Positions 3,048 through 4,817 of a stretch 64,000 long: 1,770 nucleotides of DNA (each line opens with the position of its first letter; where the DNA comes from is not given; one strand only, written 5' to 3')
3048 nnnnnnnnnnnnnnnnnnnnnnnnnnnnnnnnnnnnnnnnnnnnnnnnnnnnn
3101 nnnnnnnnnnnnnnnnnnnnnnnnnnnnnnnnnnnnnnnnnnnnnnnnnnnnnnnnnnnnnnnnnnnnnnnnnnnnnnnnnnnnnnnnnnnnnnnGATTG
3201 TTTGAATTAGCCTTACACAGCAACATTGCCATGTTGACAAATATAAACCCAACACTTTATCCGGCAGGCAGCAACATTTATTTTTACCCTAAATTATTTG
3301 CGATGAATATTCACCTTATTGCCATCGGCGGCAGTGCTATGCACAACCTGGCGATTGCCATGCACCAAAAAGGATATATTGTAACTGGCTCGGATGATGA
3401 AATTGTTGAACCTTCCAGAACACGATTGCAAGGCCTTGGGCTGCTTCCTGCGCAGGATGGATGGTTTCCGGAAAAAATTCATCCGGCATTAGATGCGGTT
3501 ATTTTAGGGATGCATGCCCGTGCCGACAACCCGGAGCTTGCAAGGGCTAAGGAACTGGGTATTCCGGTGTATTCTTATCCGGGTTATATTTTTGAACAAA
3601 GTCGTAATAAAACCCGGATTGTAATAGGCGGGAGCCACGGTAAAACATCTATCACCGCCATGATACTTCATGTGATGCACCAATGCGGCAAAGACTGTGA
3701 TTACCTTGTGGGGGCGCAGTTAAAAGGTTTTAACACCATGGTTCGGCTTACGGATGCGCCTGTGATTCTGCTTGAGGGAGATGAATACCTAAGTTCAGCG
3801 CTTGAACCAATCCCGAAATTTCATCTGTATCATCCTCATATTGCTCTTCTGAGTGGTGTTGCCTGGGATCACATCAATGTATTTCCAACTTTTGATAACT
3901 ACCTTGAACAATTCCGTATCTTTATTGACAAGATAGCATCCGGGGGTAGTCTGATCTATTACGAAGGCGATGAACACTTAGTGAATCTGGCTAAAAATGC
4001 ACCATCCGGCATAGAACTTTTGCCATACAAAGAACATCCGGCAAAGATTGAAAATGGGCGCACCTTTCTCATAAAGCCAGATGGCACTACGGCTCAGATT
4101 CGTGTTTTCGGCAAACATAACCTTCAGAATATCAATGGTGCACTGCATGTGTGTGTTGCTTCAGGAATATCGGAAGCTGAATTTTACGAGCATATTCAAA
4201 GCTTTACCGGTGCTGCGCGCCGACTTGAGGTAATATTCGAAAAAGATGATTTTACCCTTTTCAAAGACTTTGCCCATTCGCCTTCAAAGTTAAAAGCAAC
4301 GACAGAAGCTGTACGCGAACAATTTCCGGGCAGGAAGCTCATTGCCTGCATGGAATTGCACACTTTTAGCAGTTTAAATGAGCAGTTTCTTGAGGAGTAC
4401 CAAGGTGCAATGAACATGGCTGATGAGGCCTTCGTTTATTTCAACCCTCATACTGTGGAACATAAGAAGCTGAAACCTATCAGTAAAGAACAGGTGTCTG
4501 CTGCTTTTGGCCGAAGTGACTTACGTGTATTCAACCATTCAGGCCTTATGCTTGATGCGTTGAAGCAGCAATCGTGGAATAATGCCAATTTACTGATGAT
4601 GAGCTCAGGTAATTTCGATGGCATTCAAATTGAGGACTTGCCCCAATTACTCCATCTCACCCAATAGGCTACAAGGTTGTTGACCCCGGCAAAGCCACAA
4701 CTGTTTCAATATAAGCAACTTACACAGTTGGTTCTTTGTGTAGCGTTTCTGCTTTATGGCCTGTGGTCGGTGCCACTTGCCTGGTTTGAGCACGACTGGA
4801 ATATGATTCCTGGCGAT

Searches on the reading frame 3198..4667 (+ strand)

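Call 59: search_protein_families(library=pfam, proteins=[window:3198-4667:+], max_evalue=0.00001)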
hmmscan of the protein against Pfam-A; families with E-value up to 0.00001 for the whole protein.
window:3198-4667:+ (489 aa): 3 families
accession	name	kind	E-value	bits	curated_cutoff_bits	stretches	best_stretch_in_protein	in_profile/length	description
PF08245.18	Mur_ligase_M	-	7.5e-12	46.1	24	1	143-318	1-199/200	Mur ligase middle domain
PF01225.30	Mur_ligase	-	1.9e-09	38.2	21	1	37-130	1-86/95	Mur ligase family, catalytic domain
PF02875.26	Mur_ligase_C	-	2.7e-07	31.9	28.4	1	341-426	1-88/127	Mur ligase, glutamate ligase domain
